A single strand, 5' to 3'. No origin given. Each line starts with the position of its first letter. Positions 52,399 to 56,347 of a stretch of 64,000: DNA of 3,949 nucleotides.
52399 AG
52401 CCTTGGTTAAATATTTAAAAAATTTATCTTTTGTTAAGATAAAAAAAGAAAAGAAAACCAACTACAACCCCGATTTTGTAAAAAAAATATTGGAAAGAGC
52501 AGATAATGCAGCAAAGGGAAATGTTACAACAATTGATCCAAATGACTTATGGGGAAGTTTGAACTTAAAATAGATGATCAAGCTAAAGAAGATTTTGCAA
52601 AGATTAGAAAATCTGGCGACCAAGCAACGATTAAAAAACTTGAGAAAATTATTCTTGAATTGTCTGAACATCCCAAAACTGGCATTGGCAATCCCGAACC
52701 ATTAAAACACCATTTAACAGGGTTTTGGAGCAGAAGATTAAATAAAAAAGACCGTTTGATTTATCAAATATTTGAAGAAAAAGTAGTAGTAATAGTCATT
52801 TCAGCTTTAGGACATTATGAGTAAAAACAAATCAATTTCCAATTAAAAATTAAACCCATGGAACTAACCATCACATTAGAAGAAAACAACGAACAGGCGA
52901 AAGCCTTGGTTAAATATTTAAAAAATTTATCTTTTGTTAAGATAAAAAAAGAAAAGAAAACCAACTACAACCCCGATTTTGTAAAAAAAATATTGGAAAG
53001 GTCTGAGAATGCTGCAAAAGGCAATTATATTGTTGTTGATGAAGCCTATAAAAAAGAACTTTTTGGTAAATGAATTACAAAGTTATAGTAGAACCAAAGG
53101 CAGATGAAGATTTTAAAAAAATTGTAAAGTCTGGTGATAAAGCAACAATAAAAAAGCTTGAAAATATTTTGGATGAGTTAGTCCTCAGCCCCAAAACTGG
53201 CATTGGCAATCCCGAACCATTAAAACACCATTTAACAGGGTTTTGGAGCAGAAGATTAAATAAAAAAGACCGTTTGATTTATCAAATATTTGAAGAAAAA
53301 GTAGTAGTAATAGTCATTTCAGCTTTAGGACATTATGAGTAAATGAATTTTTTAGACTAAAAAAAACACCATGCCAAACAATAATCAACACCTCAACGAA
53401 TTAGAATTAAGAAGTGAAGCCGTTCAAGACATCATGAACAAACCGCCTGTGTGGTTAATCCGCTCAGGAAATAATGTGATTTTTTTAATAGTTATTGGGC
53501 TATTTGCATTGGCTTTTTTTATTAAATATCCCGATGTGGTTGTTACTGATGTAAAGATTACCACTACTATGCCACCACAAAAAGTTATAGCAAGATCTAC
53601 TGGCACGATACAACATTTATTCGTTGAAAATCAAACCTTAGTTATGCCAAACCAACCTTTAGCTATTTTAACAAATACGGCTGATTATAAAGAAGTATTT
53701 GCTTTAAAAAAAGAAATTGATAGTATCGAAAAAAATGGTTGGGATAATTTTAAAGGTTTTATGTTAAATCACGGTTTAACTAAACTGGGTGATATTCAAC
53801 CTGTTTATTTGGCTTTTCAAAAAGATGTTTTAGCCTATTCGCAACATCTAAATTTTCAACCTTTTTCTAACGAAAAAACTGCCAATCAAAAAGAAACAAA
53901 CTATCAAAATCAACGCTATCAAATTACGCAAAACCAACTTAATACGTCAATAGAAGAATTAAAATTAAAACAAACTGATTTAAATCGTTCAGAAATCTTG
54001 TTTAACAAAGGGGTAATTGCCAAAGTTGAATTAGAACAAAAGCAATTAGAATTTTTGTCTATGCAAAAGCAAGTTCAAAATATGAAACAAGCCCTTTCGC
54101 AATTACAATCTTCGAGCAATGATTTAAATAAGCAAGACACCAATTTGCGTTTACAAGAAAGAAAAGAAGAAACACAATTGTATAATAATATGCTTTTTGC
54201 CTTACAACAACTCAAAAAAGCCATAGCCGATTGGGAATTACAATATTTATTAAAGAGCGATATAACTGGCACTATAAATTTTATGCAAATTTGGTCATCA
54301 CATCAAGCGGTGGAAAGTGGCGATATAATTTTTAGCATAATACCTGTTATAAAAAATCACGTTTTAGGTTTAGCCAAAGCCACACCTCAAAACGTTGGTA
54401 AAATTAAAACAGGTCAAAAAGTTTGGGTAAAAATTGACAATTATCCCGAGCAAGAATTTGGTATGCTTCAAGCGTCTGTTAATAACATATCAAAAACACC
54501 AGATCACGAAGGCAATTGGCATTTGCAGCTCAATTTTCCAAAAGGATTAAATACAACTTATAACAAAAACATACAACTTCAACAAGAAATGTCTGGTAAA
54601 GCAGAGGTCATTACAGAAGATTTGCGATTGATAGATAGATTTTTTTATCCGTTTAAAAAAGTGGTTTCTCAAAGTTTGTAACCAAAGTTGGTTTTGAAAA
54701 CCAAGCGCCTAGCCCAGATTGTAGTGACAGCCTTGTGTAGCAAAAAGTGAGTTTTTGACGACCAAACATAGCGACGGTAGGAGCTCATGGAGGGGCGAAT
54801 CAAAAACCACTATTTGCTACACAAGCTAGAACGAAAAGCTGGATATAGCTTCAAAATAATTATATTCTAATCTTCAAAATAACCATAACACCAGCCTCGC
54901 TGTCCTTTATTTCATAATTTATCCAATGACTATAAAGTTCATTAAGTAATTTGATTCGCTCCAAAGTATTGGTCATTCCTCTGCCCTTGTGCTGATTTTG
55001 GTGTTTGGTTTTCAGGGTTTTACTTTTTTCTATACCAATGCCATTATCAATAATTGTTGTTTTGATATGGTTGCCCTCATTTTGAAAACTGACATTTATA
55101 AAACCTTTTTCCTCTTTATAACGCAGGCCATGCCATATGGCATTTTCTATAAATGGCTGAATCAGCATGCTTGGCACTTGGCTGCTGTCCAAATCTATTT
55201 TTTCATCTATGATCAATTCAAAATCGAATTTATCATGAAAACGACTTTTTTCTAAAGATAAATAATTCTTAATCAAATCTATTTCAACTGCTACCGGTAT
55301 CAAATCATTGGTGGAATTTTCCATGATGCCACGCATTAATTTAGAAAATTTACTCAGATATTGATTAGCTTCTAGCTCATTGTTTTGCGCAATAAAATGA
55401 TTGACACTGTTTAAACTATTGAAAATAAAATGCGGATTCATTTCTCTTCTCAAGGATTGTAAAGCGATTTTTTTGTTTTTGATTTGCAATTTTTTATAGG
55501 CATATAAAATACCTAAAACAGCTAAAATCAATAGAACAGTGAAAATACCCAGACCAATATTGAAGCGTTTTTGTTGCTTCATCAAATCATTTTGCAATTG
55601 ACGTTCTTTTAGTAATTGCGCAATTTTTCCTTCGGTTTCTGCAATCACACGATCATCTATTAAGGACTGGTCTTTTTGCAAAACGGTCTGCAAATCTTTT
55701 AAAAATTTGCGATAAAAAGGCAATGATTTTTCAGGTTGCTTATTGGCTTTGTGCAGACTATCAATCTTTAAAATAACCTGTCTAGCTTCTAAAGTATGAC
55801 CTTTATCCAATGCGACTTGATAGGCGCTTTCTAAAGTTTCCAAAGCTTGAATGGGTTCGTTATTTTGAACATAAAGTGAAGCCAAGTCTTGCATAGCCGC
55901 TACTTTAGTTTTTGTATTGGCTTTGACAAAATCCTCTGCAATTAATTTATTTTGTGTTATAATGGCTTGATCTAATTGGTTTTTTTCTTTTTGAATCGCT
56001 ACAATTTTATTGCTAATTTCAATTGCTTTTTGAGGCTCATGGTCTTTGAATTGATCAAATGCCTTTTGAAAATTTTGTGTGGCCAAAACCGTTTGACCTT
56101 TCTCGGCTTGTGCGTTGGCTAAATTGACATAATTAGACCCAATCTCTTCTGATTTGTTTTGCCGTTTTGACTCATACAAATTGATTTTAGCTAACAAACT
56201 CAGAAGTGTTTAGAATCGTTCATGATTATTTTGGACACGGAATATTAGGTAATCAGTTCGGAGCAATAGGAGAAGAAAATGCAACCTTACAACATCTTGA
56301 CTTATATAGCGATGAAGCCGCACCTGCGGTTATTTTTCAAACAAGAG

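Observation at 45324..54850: Accessory island encoding an ATP-grasp + SPASM RiPP pathway with a dedicated C39/HlyD exporter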

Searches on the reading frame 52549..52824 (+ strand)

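Call 24: search_protein_families(library=pfam, proteins=[window:52549-52824:+], max_evalue=5)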
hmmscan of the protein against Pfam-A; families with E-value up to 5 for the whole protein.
window:52549-52824:+ (91 aa): 3 families
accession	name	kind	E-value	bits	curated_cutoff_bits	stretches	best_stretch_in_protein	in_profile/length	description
PF06769.20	YoeB_toxin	-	9.3e-19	67.7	27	1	10-90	3-80/80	YoeB-like toxin of bacterial type II toxin-antitoxin system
PF05016.21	ParE_toxin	-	7.6e-08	33.3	23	1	7-83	2-80/89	ParE toxin of type II toxin-antitoxin system, parDE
PF05015.19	HigB-like_toxin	-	0.047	14.6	27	1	49-80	53-83/91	RelE-like toxin of type II toxin-antitoxin system HigB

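Call 25: search_protein_families(library=ncbifam, proteins=[window:52549-52824:+], max_evalue=5)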
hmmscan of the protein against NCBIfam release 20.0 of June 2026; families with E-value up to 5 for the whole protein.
window:52549-52824:+ (91 aa): 3 families
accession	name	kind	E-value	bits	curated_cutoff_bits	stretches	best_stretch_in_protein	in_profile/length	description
TIGR02116.1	toxin_Txe_YoeB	equivalog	2.3e-21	75.8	51.8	1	9-90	2-80/80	Txe/YoeB family addiction module toxin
TIGR02385.1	RelE_StbE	subfamily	7.2e-10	39.2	27.9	1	5-89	1-83/88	type II toxin-antitoxin system mRNA interferase toxin, RelE/StbE family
TIGR00053.1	TIGR00053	subfamily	0.00048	20.7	87.25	1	5-83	3-81/92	YafQ family addiction module toxin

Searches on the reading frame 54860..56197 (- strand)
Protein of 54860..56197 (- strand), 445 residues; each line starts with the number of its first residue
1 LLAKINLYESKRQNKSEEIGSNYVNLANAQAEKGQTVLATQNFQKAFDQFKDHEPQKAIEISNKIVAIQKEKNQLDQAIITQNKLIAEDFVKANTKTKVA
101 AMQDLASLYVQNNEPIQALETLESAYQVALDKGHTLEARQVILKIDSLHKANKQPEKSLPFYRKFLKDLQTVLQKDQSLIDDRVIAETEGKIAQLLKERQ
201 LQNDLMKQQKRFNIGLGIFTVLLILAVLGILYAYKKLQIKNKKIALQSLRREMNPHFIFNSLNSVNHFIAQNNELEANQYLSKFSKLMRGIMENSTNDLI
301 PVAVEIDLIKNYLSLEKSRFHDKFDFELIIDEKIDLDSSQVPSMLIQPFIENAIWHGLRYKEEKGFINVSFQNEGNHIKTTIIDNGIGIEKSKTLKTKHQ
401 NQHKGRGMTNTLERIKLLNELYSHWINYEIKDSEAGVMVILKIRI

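Call 25: search_protein_families(library=ncbifam, proteins=[window:54860-56197:-], max_evalue=5)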
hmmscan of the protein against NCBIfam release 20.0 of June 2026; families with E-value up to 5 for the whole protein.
window:54860-56197:- (445 aa): 8 families
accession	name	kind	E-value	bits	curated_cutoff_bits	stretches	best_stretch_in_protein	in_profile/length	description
NF046044.1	PnpS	equivalog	6.9e-06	25.3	400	1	310-393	252-333/390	two-component system histidine kinase PnpS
TIGR02966.1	phoR_proteo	equivalog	3.1e-05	23.1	334.2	1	300-392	189-276/333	phosphate regulon sensor histidine kinase PhoR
TIGR01925.2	spIIAB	equivalog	0.00011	22.1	135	1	350-395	46-90/137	anti-sigma F factor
NF008025.0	PRK10755.1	equivalog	0.0007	18.4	314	1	343-396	255-304/362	two-component system sensor histidine kinase PmrB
NF041880.1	EPS_EpsF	equivalog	0.0084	14.6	900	1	349-393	392-436/492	response regulator EpsF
NF040499.1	Bdr_N_group1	subfamily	0.033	14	40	1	80-132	1-50/52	Bdr family repetitive protein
NF047558.1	TPR_END_plus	domain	0.095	12.7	32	0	23-48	2-27/56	TPR end-of-group domain-containing protein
NF038176.1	Rv0340_fam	equivalog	1.1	9.9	100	1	28-104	65-142/178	Rv0340 family IniB-related protein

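Call 39: find_related_loci(query=window:54860-56197:-, collection=metagenome_contigs, flank=10000)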
Query window:54860-56197:- (445 aa) in metagenome_contigs; peptide patterns used: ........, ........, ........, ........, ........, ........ (x = any residue, [..] = any of these).
314 stretches matched a pattern; 277 encode a relative of the query (tblastn E <= 1e-3); the best 80 are kept; 80 distinct loci.
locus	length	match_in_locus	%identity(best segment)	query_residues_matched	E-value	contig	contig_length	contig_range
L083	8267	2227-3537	51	11-445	1e-145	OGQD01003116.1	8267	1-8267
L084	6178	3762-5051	51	18-445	3e-145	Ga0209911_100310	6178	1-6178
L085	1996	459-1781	51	5-445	1e-154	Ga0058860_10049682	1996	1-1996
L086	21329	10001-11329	50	3-445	1e-141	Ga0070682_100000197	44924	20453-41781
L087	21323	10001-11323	50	3-445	1e-141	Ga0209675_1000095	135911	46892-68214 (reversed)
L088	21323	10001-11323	50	5-445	2e-141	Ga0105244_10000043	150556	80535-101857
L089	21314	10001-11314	50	10-445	2e-141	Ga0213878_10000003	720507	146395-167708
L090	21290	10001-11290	50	18-445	3e-141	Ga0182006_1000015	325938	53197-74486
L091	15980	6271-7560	51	10-439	2e-141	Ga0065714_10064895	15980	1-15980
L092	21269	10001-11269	52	19-439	3e-141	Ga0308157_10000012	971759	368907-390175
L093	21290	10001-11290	50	18-445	2e-140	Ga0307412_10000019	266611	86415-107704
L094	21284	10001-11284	50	18-445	5e-140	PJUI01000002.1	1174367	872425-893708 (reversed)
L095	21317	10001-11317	50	10-445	8e-141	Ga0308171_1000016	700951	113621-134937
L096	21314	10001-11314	50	10-445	1e-139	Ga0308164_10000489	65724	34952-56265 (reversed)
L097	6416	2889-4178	50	10-439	6e-140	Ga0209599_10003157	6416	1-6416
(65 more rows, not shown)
